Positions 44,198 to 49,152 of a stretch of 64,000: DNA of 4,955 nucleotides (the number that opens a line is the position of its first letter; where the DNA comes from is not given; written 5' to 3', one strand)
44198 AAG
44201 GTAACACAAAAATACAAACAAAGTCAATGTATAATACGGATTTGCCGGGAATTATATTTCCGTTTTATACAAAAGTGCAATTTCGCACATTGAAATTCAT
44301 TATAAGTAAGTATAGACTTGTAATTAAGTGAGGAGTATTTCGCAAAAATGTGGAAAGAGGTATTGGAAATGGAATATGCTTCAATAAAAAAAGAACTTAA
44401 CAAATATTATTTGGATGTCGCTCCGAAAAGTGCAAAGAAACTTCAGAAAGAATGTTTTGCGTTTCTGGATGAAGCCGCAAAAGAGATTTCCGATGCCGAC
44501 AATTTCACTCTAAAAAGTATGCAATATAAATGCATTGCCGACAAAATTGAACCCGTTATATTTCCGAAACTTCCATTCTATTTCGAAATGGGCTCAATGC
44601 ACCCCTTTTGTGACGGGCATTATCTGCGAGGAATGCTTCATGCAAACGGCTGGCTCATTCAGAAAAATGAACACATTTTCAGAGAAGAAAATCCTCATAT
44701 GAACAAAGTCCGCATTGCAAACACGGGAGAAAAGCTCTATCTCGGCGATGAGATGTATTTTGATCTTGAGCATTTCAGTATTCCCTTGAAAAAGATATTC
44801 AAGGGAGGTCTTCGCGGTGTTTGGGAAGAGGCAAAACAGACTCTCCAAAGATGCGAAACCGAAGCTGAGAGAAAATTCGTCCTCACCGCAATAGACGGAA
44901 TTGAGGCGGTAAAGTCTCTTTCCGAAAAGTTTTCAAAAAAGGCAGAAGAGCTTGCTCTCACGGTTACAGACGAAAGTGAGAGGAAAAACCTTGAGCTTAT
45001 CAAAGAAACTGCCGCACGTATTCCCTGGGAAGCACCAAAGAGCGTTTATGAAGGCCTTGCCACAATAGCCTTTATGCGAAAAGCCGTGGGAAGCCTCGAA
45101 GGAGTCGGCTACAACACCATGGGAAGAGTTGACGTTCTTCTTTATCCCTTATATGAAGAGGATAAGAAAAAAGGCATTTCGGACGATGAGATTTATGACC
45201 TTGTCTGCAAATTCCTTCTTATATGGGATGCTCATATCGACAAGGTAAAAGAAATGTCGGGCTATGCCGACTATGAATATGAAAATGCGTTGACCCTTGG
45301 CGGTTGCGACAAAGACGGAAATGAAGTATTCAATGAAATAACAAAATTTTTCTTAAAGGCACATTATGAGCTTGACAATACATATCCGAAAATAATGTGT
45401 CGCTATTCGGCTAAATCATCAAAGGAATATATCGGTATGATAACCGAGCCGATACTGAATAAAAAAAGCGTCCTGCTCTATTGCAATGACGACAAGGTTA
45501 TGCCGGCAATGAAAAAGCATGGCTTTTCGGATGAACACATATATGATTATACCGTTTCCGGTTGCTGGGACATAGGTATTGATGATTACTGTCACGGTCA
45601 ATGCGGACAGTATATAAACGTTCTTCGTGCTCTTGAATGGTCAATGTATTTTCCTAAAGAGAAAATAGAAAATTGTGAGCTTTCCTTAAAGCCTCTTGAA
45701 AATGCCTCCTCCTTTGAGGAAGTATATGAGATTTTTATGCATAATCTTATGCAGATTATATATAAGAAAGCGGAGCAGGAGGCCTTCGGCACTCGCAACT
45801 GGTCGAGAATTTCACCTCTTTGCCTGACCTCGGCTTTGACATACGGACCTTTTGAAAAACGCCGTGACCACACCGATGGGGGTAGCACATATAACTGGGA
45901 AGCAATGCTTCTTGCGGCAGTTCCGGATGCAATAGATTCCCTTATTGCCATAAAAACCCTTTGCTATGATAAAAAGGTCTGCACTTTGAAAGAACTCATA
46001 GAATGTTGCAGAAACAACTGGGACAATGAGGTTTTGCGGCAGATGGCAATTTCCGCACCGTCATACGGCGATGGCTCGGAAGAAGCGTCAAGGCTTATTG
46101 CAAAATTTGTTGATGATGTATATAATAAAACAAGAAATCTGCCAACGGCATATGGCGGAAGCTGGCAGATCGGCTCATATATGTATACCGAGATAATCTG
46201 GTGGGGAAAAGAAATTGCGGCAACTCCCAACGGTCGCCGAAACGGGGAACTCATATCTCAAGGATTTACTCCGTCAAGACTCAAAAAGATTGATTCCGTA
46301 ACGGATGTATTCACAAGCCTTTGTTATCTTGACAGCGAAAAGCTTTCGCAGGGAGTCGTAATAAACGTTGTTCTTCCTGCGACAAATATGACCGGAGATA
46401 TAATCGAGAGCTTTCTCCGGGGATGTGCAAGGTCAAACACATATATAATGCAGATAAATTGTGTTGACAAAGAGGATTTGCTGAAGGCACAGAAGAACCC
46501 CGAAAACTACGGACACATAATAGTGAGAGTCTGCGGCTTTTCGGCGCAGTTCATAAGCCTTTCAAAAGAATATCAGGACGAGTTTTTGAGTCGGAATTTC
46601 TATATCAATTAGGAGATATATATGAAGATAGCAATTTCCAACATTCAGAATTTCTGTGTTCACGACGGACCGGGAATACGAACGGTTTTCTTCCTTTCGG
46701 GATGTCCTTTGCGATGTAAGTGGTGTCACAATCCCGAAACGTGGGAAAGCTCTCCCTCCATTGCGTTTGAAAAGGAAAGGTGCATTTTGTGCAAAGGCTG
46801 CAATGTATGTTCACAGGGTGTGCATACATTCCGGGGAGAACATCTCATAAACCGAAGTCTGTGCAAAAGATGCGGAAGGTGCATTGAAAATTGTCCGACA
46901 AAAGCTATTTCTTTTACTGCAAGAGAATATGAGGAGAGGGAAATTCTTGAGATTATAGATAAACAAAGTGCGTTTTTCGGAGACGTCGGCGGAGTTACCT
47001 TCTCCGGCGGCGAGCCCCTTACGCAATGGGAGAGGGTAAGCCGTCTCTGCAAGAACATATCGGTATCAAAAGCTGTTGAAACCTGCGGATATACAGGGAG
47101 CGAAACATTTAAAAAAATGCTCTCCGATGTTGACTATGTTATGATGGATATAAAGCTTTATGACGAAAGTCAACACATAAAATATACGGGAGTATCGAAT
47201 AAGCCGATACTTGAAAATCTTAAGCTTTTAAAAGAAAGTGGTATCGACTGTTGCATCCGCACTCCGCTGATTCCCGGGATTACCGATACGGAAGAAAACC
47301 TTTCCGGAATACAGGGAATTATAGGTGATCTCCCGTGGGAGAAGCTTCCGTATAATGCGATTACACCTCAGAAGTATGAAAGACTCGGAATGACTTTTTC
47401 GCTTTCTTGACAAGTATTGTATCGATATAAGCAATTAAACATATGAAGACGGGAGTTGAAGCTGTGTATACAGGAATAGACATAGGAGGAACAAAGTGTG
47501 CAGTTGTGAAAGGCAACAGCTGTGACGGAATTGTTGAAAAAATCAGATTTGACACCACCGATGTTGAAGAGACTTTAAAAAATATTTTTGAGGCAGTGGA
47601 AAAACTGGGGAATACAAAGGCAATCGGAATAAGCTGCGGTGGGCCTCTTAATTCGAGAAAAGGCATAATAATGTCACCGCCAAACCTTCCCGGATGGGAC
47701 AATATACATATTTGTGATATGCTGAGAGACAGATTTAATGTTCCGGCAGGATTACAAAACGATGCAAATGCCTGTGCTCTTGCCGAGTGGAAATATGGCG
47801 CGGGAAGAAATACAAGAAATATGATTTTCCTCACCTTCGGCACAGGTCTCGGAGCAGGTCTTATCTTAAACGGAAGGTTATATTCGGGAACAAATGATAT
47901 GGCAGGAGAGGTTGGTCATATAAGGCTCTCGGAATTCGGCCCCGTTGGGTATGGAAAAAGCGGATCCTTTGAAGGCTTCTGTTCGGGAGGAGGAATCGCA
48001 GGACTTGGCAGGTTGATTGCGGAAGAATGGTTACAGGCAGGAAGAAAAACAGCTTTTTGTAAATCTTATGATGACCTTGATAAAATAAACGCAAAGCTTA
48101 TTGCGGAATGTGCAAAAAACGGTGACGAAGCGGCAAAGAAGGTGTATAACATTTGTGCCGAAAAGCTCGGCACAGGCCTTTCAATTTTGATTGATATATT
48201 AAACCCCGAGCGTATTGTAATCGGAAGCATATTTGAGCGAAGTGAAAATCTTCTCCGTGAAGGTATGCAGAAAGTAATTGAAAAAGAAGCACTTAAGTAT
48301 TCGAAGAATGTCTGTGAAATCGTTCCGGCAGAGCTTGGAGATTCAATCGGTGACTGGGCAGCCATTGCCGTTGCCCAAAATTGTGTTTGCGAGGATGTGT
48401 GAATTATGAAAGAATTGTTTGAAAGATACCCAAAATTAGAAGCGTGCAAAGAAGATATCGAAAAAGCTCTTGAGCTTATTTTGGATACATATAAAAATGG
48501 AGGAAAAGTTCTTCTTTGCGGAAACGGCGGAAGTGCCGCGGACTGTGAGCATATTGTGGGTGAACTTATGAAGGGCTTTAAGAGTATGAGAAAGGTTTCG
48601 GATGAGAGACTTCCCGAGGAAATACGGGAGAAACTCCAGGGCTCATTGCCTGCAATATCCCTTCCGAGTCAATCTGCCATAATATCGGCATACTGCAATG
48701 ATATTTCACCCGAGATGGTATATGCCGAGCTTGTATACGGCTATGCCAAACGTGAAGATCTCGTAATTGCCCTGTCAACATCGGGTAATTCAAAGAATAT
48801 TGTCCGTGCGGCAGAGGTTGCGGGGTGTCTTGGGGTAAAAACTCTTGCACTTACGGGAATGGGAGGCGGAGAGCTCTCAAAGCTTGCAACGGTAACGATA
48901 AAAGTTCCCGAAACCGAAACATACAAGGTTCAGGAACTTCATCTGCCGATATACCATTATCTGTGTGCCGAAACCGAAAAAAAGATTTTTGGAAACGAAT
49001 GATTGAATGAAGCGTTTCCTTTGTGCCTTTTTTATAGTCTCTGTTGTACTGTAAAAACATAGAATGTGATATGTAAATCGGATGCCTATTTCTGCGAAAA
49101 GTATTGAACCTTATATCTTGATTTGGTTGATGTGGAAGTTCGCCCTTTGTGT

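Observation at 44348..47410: Divergent glycyl-radical enzyme + activase embedded in the glycan locus: candidate new GRE chemistry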

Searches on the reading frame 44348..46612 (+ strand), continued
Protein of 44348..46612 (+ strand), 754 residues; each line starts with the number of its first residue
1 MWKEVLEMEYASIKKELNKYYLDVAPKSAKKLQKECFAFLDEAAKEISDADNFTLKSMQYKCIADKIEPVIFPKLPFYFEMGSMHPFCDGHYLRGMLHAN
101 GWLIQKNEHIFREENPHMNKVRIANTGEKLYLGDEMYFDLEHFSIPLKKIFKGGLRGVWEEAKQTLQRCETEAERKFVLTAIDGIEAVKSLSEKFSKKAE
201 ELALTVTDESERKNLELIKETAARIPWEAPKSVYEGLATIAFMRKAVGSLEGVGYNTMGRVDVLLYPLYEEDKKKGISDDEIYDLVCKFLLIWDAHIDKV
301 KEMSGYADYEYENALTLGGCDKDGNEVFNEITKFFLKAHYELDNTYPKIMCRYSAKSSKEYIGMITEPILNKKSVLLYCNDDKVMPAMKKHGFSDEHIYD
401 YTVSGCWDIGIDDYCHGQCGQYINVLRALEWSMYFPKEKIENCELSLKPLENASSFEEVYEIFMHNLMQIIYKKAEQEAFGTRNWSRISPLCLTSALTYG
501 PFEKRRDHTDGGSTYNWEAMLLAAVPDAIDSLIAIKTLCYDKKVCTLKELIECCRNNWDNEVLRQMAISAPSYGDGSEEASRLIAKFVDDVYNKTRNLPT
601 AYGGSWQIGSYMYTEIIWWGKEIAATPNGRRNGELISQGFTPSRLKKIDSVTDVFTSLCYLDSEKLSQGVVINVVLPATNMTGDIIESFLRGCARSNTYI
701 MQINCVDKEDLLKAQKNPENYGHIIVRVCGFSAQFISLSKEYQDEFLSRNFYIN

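Call 74: find_encoding_contigs(protein=P0017, flank=8000, max_places=2)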
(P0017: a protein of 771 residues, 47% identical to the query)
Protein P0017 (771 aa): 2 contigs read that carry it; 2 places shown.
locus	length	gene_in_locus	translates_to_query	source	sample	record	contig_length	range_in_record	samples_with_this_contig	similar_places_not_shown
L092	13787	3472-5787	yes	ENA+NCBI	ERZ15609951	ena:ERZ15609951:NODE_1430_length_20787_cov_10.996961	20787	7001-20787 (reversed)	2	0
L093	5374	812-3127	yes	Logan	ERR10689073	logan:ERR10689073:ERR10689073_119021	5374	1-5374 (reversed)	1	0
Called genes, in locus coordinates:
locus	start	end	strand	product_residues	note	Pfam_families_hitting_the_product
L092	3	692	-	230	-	?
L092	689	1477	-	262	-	PF04973:NMN_transporter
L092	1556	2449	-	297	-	PF07883:Cupin_2 (weak), PF12833:HTH_18, PF00165:HTH_AraC (weak)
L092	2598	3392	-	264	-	PF12833:HTH_18, PF00165:HTH_AraC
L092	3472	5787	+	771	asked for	PF02901:PFL-like, PF01228:Gly_radical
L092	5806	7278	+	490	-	PF01547:SBP_bac_1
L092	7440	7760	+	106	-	PF13173:AAA_14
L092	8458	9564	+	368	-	-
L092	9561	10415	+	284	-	PF13353:Fer4_12 (weak), PF04055:Radical_SAM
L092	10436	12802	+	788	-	PF02901:PFL-like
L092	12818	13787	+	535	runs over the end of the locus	PF00251:Glyco_hydro_32N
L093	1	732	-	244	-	?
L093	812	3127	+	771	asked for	PF02901:PFL-like, PF01228:Gly_radical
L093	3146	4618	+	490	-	PF01547:SBP_bac_1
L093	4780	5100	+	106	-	PF13173:AAA_14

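Call 75: search_protein_representatives(protein=window:44348-46612:+)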
Query: 754 residues. Proteins with E-value up to 0.001 (for the whole library): 4125; up to 1e-10: 2361; up to 1e-30: 883. The best 150 are listed.
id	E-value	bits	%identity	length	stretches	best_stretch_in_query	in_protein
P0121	1.2e-229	781.1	46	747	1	8-752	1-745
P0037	2.3e-212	723.9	46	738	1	12-749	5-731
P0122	1.1e-191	655.6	51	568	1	188-752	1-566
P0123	2.2e-177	608.3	41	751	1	10-752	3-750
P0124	4.4e-162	557.7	38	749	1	39-752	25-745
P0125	5.6e-158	544.1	38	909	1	50-752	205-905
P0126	8.9e-155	533.6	39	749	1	8-749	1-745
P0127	4.8e-150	517.9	37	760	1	9-750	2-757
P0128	6.2e-150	517.5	37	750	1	7-752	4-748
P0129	1.3e-146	506.6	37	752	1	9-750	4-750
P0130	5.3e-145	501.2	35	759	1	13-752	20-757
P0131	2.2e-135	469.4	34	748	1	12-752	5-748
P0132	8.2e-135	467.6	33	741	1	8-752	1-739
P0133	7.7e-127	441.2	34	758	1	12-753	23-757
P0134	1.3e-126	440.4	33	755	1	9-750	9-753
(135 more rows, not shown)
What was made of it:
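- About 70 full-length clusters exist at 50% identity (call 75).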

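Call 85: search_solved_structures(query=A1, max_evalue=1e-10)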
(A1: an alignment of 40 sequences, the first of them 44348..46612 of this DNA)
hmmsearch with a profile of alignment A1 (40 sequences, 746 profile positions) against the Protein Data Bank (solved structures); distinct sequences matched with E-value up to 1e-10: 34.
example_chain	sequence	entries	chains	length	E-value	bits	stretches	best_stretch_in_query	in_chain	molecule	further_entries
9f3w_A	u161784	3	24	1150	8.8e-101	341.5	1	143-745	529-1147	Choline trimethylamine-lyase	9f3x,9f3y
1r8w_A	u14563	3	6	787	5.5e-99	335.5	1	112-743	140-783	glycerol dehydratase | B12-independent glycerol dehydratase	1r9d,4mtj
5a0z_A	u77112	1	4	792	1.7e-94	320.7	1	143-745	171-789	CHOLINE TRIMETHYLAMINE LYASE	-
5a0u_A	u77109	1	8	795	1.8e-94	320.6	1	143-745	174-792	CHOLINE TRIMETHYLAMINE LYASE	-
6vxc_A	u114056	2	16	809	3.2e-93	316.5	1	160-743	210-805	Trans-4-hydroxy-L-proline dehydratase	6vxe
2f3o_A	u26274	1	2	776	3.2e-93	316.5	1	132-743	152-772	pyruvate formate-lyase 2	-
5i2a_A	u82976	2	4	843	3.4e-91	309.8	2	116-552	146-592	Diol-dehydratase | Diol dehydratase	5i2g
8id1_A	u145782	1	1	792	4e-90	306.2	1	139-744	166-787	Formate C-acetyltransferase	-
5ymr_B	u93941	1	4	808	1.8e-89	304.1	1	129-743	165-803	Formate acetyltransferase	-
9ht9_A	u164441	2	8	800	4.4e-88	299.5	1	143-744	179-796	Choline trimethylamine-lyase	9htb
9r0v_A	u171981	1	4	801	4.4e-88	299.5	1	143-744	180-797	Choline trimethylamine-lyase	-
6vue_A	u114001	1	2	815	4.7e-88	299.4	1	143-744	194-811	Choline trimethylamine-lyase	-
5fay_A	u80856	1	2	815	4.7e-88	299.4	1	143-744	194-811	Choline trimethylamine-lyase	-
5faw_A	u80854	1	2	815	4.9e-88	299.3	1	143-744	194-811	Choline trimethylamine-lyase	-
5fau_A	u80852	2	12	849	5.3e-88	299.2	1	143-744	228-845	Choline trimethylamine-lyase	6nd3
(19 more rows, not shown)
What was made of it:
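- The family profile is equidistant from all eliminases at 253-341 bits (call 85).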

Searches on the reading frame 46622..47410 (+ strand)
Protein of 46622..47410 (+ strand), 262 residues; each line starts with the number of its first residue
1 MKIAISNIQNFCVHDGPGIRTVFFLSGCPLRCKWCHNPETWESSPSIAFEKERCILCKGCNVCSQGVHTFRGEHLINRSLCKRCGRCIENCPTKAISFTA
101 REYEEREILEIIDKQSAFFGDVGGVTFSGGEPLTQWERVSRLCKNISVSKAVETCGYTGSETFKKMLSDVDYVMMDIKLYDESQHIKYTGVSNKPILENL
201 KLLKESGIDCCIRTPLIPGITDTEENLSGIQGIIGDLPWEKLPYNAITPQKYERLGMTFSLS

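Call 6: search_protein_families(library=pfam, proteins=[window:46622-47410:+])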
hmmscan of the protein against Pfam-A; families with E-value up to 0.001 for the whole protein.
window:46622-47410:+ (262 aa): 8 families
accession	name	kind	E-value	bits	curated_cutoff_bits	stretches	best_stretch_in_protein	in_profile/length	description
PF04055.27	Radical_SAM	-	6.1e-20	72.5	29.5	1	24-224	3-158/166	Radical SAM superfamily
PF13353.11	Fer4_12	-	2.3e-15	57.5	22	1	15-183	2-121/137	4Fe-4S single cluster domain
PF00037.32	Fer4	-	5.4e-07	29.6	21.1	1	76-97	3-24/24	4Fe-4S binding domain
PF12837.12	Fer4_6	-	2.2e-06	27.8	25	1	76-96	4-24/24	4Fe-4S binding domain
PF13484.11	Fer4_16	-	5.1e-06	27.6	30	1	81-111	2-32/66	4Fe-4S double cluster binding domain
PF13237.11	Fer4_10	-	4.3e-05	23.8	25.5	1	76-103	4-33/53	4Fe-4S dicluster domain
PF12838.12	Fer4_7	-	6.4e-05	23.8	27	1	81-110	2-32/52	4Fe-4S dicluster domain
PF12797.12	Fer4_2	-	0.00075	19.8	24.5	1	75-93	4-22/22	4Fe-4S binding domain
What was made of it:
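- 46622..47410 (+): GRE-activating radical-SAM enzyme, 262 aa. It has CX3CX2C (C28, C32, C35), a ferredoxin-like insert with two Cys motifs, and an N-terminal DGPGIR. Pfam Radical_SAM, Fer4_12 and Fer4 (call 6).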

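Call 7: search_protein_families(library=ncbifam, proteins=[window:46622-47410:+])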
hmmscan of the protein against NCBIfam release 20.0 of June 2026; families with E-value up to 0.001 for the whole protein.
window:46622-47410:+ (262 aa): 41 families (the best 25 are shown)
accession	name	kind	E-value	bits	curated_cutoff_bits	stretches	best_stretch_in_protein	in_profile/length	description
TIGR02494.1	PFLE_PFLC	subfamily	1.3e-79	267.5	174.35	1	5-259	1-269/293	glycyl-radical enzyme activating protein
NF043069.1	T4HPD_activ_SAM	equivalog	1e-74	251.7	425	1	4-261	3-270/299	trans-4-hydroxy-L-proline dehydratase activase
NF048010.1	SfplDhtActHpsHDes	equivalog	2.9e-72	243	430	1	5-261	8-280/298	(2S)-3-sulfopropanediol dehydratase activating enzyme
NF033717.2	HPDL_rSAM_activ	equivalog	7.3e-66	222.5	420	1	3-259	4-276/311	4-hydroxyphenylacetate decarboxylase activase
TIGR04395.1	cutC_activ_rSAM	equivalog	1.3e-63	215.1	360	1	2-260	4-278/309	choline TMA-lyase-activating enzyme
NF033719.1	ind_deCO2_activ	equivalog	2.3e-59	201.2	425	1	5-261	3-275/302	indoleacetate decarboxylase activase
NF048008.1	SfplDhtActHpfHKleb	equivalog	2.8e-54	184.5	500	1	5-231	2-239/308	(2S)-3-sulfopropanediol dehydratase activating enzyme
TIGR02493.1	PFLA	equivalog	1.2e-46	159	231.75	2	83-261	28-214/235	pyruvate formate-lyase-activating protein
TIGR04003.1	rSAM_BssD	equivalog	4.5e-46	157.4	496.45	1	5-228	3-238/314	[benzylsuccinate synthase]-activating enzyme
TIGR04041.1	activase_YjjW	hypoth_equivalog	4.2e-44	151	250.2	1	4-238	3-228/276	YjjW family glycine radical enzyme activase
NF007483.0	PRK10076.1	equivalog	4.9e-40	137.5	326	2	54-261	51-263/292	[formate-C-acetyltransferase]-activating enzyme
NF008356.0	PRK11145.1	equivalog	2e-29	102.6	375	2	106-261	54-219/246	pyruvate formate lyase 1-activating protein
TIGR02495.1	NrdG2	equivalog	3.7e-22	78.6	131.15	2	90-234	35-180/193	anaerobic ribonucleoside-triphosphate reductase activating protein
TIGR02491.1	NrdG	equivalog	5e-17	62.3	126.1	2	5-105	2-109/154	anaerobic ribonucleoside-triphosphate reductase activating protein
TIGR04337.1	AmmeMemoSam_rS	hypoth_equivalog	2.2e-08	33.4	220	1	139-229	138-229/349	AmmeMemoRadiSam system radical SAM enzyme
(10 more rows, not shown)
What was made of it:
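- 46622..47410 (+): TIGR02494 scores 267.5 bits, above its cutoff of 174.35 (call 7).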

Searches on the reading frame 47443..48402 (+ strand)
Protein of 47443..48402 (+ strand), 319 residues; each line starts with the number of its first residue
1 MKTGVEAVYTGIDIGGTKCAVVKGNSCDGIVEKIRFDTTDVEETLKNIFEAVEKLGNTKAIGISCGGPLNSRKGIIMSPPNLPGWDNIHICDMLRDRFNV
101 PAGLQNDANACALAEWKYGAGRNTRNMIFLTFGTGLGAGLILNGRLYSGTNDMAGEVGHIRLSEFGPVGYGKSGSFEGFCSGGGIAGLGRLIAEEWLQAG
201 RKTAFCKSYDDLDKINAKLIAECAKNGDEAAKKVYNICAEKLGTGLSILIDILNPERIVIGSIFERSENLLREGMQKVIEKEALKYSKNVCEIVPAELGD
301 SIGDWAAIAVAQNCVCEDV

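Call 6: search_protein_families(library=pfam, proteins=[window:47443-48402:+])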
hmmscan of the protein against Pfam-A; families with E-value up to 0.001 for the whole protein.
window:47443-48402:+ (319 aa): 1 family
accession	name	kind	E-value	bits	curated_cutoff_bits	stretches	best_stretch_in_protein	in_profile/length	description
PF00480.26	ROK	-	3.4e-54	184.8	22.9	1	9-311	1-291/294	ROK family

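Call 7: search_protein_families(library=ncbifam, proteins=[window:47443-48402:+])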
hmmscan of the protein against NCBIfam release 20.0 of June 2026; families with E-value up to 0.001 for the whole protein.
window:47443-48402:+ (319 aa): 13 families
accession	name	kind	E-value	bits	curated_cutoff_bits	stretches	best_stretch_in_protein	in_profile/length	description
TIGR00744.1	ROK_glcA_fam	subfamily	6e-50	170.3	260.35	1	11-315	2-312/318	ROK family glucokinase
NF047937.1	TransRegNagC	equivalog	9.4e-33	114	650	1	52-301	134-374/399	DNA-binding transcriptional regulator NagC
NF049930.1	TransRegMlc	equivalog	4.4e-31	108.6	530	1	50-298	138-377/405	sugar metabolism global transcriptional regulator Mlc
NF047821.1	NactlManKinNanK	equivalog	4e-28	98.8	450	1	11-288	5-266/288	N-acetylmannosamine kinase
NF003461.0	PRK05082.1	subfamily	6.2e-27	94.7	283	1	11-224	5-218/291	N-acetylmannosamine kinase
NF009835.0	PRK13310.1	equivalog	1.2e-25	90.5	380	1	8-307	1-296/303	N-acetylglucosamine kinase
NF007251.0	PRK09698.1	equivalog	1.1e-23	84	253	1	6-314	5-299/304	allose kinase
NF045551.1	GK_Pyrobac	equivalog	3.6e-23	82.3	500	1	9-307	2-276/294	ATP-dependent glucokinase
NF042998.1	bglucokin_BglK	equivalog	5.8e-22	78.3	550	1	12-160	6-156/291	beta-glucoside kinase BglK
NF007108.0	PRK09557.1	equivalog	1.2e-19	70.7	443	1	10-281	4-271/303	fructokinase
NF045550.1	FrctkaseScrK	equivalog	1.1e-17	64.5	400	1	7-162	3-159/293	fructokinase ScrK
NF045942.1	PolPhglucPhase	equivalog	1e-16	61.4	250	1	10-162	3-156/242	polyphosphate--glucose phosphotransferase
NF009836.0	PRK13311.1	equivalog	3.4e-11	42.9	551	1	9-163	2-161/256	N-acetyl-D-glucosamine kinase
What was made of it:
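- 47443..48402 (+): ROK-family sugar kinase (319 aa). It is probably co-transcribed, but it is specific to this organism's locus. NanK scores 99 bits (calls 6, 7).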

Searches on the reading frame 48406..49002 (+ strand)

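Call 6: search_protein_families(library=pfam, proteins=[window:48406-49002:+])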
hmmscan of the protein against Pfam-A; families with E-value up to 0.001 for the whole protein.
window:48406-49002:+ (198 aa): 2 families
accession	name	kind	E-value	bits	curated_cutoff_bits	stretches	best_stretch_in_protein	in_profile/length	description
PF13580.11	SIS_2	-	3.6e-19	69.6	27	1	12-151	15-138/138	SIS domain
PF01380.27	SIS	-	2.8e-09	37.3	25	1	110-173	47-110/131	SIS domain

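Call 7: search_protein_families(library=ncbifam, proteins=[window:48406-49002:+])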
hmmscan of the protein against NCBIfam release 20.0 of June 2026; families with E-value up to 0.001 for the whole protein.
window:48406-49002:+ (198 aa): 18 families
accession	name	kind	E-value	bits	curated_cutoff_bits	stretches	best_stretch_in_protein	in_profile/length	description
TIGR00441.1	gmhA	equivalog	1.5e-38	132.3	209.45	1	23-189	2-152/154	D-sedoheptulose 7-phosphate isomerase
NF010546.0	PRK13936.1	equivalog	1.9e-38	132.2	276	1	12-197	23-195/197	phosphoheptose isomerase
NF001628.0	PRK00414.1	equivalog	1.2e-31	109.8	265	1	5-193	17-189/192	D-sedoheptulose 7-phosphate isomerase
NF008138.0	PRK10886.1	equivalog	3e-27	95.6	352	1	12-195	21-191/196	DnaA initiator-associating protein DiaA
NF010547.0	PRK13938.1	equivalog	3.5e-27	95.4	320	1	25-195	38-192/196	D-sedoheptulose 7-phosphate isomerase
TIGR03127.2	RuMP_HxlB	equivalog_domain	2.4e-08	34.1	160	1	108-176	64-132/178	6-phospho-3-hexuloisomerase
TIGR00274.1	TIGR00274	equivalog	5.8e-07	28.9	302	0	116-167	126-177/291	N-acetylmuramic acid 6-phosphate etherase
NF041755.1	RuMP_HxlAB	equivalog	1.4e-06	27.5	500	1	107-175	279-347/391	bifunctional 3-hexulose-6-phosphate synthase/6-phospho-3-hexuloisomerase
NF002805.0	PRK02947.1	subfamily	4.4e-06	26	135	1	12-152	20-143/247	sugar isomerase domain-containing protein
TIGR02128.1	G6PI_arch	equivalog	7.6e-06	25.1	213.9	1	106-169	53-121/308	bifunctional phosphoglucose/phosphomannose isomerase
NF009222.0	PRK12570.1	subfamily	7.8e-06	24.9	255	0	105-167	127-189/307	N-acetylmuramic acid 6-phosphate etherase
NF003915.0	PRK05441.1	subfamily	1.3e-05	24.4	168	0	114-167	129-182/300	N-acetylmuramic acid 6-phosphate etherase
NF008458.0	PRK11337.1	equivalog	2.4e-05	23.5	378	1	115-172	187-244/293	MurR/RpiR family transcriptional regulator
NF012026.0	PRK15482.1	equivalog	0.00011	21.8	408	1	114-172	180-238/285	HTH-type transcriptional regulator MurR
NF008590.0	PRK11557.1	equivalog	0.00038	19.9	355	1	115-165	178-228/282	MurR/RpiR family transcriptional regulator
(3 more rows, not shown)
